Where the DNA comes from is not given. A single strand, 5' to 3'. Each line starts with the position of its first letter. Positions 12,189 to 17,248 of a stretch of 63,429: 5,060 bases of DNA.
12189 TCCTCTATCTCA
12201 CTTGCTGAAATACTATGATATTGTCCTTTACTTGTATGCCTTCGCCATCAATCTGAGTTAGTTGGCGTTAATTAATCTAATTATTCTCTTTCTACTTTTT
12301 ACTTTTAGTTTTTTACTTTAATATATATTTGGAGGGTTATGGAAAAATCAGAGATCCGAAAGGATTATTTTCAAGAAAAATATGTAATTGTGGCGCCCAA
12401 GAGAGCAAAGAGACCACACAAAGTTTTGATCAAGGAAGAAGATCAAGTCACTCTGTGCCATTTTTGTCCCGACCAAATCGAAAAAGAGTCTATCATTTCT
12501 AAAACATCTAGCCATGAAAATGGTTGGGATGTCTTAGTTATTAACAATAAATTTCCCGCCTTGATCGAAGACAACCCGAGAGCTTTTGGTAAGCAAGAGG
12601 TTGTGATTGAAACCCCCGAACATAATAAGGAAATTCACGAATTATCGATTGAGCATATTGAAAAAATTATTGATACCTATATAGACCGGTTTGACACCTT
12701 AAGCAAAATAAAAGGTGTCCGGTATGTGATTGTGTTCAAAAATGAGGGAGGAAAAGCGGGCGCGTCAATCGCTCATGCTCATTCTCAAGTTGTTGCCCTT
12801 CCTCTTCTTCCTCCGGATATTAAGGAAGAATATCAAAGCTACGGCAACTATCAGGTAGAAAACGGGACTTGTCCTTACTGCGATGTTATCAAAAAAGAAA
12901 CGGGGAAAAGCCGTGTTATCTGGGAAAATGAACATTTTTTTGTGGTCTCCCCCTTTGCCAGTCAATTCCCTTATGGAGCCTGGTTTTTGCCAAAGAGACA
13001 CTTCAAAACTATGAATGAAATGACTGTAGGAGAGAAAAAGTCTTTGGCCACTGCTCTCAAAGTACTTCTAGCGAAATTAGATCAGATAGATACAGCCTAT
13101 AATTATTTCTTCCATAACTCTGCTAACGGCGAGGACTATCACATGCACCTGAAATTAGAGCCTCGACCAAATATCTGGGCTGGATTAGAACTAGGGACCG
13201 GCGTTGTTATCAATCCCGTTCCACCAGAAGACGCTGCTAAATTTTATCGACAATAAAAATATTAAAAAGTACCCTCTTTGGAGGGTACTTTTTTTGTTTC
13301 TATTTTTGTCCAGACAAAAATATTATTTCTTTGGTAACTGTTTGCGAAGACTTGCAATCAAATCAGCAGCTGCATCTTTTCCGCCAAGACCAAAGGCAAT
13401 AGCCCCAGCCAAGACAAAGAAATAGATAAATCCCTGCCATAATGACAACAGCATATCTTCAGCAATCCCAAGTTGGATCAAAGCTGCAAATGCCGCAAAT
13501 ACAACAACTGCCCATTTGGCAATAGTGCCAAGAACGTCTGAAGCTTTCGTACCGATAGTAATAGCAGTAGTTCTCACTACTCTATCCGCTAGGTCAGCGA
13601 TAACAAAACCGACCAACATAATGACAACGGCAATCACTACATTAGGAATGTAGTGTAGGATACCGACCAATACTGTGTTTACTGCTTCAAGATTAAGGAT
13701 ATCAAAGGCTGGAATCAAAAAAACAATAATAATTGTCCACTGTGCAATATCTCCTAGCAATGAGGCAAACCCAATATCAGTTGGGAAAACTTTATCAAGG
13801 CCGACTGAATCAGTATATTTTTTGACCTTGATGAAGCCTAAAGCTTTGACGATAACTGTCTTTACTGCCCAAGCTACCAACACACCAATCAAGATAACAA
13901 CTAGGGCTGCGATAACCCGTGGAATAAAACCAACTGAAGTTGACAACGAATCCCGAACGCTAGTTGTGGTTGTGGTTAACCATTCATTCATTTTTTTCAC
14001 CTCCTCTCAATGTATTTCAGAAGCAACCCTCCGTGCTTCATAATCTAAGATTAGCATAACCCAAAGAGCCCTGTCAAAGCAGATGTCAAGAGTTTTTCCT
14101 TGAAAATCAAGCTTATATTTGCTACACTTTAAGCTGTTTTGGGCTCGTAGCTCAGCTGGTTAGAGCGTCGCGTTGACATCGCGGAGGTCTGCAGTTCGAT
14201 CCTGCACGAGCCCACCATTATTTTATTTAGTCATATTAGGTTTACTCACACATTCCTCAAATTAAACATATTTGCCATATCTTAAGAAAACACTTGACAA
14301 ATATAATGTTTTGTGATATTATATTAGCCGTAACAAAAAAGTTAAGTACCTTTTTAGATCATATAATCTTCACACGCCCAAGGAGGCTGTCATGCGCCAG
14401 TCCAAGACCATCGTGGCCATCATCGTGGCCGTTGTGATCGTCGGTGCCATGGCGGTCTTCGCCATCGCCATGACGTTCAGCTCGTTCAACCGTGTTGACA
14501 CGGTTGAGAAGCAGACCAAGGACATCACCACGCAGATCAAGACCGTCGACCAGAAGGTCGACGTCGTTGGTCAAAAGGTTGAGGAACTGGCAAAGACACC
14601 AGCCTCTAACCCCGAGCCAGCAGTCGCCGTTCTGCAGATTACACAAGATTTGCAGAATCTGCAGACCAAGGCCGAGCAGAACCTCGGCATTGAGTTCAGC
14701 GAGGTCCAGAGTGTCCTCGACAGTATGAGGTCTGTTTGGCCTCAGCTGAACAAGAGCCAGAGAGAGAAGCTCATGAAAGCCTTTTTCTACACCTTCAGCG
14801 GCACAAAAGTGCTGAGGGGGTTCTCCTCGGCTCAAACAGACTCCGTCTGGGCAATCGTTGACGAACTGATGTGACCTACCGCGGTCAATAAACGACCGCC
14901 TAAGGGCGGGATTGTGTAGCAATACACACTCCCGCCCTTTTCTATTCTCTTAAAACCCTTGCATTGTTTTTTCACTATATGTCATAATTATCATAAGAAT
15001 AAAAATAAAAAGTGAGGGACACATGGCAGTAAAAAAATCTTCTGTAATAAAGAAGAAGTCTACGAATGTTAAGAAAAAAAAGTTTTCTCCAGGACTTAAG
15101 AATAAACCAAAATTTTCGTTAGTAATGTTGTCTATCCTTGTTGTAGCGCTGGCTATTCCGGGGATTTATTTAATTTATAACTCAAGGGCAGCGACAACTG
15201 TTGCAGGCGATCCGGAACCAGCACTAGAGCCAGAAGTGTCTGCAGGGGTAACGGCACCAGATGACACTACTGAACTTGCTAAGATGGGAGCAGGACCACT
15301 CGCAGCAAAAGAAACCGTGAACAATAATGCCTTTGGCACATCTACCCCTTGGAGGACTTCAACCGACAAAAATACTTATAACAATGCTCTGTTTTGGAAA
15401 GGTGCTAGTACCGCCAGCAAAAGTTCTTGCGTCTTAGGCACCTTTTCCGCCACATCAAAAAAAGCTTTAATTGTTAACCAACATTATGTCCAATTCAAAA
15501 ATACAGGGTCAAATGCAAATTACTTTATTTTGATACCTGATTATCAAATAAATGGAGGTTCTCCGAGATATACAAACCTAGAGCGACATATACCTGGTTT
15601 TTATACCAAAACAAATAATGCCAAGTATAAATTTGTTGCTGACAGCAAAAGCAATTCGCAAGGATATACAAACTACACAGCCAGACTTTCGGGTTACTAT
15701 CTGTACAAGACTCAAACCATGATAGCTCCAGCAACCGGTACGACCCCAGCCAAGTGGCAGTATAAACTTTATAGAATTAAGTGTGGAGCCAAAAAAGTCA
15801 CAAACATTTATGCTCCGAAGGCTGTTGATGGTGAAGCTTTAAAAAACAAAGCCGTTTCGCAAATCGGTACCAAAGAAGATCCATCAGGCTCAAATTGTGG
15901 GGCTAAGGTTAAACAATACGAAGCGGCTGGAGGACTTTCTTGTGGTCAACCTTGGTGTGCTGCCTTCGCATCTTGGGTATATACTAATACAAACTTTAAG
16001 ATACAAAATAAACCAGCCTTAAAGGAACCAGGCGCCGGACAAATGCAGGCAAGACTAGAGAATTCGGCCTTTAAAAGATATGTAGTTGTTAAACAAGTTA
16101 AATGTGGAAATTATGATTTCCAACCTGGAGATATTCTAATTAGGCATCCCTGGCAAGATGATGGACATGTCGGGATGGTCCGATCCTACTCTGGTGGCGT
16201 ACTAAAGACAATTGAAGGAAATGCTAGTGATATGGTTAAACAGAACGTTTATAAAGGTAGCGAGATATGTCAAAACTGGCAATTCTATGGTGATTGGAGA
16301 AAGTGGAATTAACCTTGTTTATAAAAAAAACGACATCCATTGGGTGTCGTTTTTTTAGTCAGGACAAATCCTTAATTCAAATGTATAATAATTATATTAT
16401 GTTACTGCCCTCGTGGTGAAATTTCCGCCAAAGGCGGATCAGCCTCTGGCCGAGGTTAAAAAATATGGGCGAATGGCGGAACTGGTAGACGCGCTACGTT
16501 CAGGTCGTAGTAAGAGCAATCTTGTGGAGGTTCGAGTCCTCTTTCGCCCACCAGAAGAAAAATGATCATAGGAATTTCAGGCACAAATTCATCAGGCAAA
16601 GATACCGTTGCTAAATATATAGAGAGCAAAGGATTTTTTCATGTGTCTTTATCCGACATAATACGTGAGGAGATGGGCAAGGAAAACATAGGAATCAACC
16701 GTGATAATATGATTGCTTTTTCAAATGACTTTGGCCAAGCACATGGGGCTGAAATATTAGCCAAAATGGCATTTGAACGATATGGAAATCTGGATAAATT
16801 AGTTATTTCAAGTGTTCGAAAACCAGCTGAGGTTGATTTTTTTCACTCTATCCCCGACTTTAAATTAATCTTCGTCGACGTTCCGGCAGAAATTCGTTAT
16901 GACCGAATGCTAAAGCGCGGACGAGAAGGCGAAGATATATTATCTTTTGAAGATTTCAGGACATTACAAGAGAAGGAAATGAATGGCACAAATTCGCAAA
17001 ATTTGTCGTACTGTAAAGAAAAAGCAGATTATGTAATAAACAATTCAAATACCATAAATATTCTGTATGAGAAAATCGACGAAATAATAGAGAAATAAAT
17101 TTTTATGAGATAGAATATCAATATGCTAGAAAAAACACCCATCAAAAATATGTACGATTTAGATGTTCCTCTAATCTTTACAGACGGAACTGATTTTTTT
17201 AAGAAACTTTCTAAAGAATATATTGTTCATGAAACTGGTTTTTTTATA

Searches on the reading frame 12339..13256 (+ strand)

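Call 19: search_protein_families(library=pfam, proteins=[window:12339-13256:+], max_evalue=0.0001)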
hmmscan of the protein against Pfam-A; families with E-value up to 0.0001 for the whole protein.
window:12339-13256:+ (305 aa): 5 families
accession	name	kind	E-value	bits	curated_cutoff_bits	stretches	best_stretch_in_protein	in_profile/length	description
PF01087.27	GalP_UDP_transf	-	1.6e-15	58.4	22.1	1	7-158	15-184/184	Galactose-1-phosphate uridyl transferase, N-terminal domain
PF16285.10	DUF4931_N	-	2.8e-14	53.7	24.1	1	34-154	14-121/124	Domain of unknown function (DUF4931) N-terminal domain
PF02744.22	GalP_UDP_tr_C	-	5e-12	46.3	29.2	1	165-271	2-117/165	Galactose-1-phosphate uridyl transferase, C-terminal domain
PF16268.10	DUF4921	-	8.4e-10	38.6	28.5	1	102-298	195-388/425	Domain of unknown function (DUF4921)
PF01230.28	HIT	-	2.6e-05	25.2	21.5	0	190-270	5-91/98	HIT domain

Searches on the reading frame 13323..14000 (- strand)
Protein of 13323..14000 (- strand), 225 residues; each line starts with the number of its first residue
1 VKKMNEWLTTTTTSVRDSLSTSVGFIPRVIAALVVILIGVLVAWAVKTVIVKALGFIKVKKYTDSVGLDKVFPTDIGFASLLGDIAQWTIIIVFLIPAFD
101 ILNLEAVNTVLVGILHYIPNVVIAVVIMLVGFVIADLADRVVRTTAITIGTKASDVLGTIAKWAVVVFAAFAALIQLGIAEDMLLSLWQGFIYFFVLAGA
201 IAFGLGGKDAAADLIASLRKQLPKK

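Call 19: search_protein_families(library=pfam, proteins=[window:13323-14000:-], max_evalue=0.0001)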
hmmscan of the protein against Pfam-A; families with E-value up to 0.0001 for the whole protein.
window:13323-14000:- (225 aa): 1 family
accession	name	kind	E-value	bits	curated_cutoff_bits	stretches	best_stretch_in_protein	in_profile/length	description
PF05552.17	MS_channel_1st_1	-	6.9e-14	51.9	22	2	107-150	3-46/50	Mechanosensitive ion channel, conserved TM helix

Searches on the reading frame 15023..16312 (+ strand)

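Call 20: search_protein_families(library=pfam, proteins=[window:15023-16312:+], max_evalue=0.0001)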
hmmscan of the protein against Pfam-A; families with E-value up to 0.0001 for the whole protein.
window:15023-16312:+ (429 aa): 1 family
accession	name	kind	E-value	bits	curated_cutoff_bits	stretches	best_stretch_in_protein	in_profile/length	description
PF05257.22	CHAP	-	3.6e-07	31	26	1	308-400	5-81/81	CHAP domain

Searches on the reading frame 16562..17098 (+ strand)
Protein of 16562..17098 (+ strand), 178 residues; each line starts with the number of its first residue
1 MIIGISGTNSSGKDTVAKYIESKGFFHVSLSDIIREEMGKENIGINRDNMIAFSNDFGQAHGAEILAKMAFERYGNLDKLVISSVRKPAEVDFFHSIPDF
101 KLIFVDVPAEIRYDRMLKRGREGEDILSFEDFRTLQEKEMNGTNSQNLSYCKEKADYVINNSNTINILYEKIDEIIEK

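Call 20: search_protein_families(library=pfam, proteins=[window:16562-17098:+], max_evalue=0.0001)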
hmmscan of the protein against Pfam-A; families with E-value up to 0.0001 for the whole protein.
window:16562-17098:+ (178 aa): 3 families
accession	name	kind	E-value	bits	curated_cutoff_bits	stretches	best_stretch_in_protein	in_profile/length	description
PF13238.12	AAA_18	-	4.6e-10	40.5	29.4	1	3-130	1-122/128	AAA domain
PF13207.12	AAA_17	-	8e-10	39.6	27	1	7-126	2-129/136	AAA domain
PF21448.3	DNMK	-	1.4e-05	25.3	27.1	0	2-38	2-39/232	Deoxynucleotide monophosphate kinase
